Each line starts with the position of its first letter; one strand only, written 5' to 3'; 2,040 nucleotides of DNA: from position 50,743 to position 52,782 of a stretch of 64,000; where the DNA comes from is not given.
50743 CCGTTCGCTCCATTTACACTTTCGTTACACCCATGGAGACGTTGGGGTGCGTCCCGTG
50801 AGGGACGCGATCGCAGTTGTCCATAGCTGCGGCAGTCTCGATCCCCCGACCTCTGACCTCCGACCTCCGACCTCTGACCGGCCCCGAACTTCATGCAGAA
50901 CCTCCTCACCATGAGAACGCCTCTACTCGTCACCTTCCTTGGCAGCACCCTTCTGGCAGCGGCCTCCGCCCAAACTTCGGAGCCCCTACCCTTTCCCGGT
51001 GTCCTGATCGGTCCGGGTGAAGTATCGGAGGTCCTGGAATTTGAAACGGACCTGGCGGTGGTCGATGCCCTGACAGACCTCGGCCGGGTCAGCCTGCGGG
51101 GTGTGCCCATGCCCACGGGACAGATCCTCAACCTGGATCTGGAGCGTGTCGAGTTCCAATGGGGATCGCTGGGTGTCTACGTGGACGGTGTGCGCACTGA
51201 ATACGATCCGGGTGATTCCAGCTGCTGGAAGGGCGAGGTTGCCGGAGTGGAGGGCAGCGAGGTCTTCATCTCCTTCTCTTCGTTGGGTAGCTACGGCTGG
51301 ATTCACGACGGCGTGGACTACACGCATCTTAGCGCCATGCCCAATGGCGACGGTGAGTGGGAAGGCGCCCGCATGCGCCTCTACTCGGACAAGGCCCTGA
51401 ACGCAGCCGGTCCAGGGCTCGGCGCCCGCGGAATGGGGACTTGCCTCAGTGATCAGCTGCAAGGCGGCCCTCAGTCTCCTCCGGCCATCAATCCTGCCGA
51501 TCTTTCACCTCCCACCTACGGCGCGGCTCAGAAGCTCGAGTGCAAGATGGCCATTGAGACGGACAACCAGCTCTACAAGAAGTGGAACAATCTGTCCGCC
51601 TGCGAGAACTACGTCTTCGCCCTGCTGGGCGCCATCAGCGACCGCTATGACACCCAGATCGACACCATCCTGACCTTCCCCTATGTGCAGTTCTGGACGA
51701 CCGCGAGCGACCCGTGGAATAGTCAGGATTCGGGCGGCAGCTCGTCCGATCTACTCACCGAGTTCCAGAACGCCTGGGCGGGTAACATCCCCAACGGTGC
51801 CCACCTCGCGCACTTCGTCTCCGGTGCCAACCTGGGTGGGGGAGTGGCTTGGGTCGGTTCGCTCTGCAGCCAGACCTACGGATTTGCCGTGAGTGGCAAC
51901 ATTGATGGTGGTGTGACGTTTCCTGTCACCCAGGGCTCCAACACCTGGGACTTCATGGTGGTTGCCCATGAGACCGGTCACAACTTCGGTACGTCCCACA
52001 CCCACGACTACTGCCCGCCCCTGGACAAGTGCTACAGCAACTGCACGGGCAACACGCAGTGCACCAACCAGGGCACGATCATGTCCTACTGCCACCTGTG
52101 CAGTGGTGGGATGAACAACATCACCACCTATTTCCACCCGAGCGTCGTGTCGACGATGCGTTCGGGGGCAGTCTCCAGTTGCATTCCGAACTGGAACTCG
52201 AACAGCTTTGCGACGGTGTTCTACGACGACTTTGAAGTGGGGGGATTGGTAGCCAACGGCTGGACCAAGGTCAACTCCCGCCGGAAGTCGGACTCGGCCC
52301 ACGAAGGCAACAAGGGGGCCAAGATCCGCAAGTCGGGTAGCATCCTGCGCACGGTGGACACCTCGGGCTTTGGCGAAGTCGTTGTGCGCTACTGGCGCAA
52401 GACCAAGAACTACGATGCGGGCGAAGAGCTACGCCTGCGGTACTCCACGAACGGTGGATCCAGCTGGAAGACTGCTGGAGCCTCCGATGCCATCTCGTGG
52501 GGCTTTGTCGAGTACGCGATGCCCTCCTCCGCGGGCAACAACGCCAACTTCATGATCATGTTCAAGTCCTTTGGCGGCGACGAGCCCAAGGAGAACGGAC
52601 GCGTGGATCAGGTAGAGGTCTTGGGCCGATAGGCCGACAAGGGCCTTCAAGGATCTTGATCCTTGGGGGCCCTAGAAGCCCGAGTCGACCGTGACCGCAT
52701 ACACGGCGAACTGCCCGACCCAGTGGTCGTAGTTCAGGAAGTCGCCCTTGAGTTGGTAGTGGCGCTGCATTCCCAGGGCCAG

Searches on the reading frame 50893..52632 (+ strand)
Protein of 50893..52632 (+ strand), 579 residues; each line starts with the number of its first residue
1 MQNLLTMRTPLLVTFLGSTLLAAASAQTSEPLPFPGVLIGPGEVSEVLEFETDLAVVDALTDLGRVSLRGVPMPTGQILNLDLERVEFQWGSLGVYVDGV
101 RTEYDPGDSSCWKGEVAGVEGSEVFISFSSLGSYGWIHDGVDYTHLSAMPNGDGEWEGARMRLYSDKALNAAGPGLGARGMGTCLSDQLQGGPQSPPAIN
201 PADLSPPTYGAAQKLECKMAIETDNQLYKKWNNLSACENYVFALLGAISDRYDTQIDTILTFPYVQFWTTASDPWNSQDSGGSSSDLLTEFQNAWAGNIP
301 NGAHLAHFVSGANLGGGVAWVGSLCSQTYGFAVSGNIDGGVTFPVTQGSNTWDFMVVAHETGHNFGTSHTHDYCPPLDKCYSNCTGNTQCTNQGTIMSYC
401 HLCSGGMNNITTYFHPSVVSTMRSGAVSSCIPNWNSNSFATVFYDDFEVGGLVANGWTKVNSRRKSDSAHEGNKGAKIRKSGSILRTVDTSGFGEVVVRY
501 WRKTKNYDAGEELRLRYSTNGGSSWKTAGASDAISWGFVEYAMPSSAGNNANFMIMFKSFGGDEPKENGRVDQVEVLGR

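Call 4: search_protein_families(library=pfam, proteins=[window:50893-52632:+])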
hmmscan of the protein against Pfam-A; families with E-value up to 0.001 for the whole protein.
window:50893-52632:+ (579 aa): 5 families
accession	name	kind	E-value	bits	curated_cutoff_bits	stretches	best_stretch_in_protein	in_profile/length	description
PF13688.12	Reprolysin_5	-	2.1e-25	90.6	27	1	216-401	4-188/196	Metallo-peptidase family M12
PF13583.11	Reprolysin_4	-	3.6e-18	66.4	22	1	218-412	6-182/203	Metallo-peptidase family M12B Reprolysin-like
PF13574.12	Reprolysin_2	-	3.1e-17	63.5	27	1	252-424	19-191/195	Metallo-peptidase family M12B Reprolysin-like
PF13582.12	Reprolysin_3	-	1.9e-15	57.9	22.4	1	240-370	3-123/123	Metallo-peptidase family M12B Reprolysin-like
PF01421.25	Reprolysin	-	3.7e-06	27.5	20.8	1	218-383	4-165/200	Reprolysin (M12B) family zinc metalloprotease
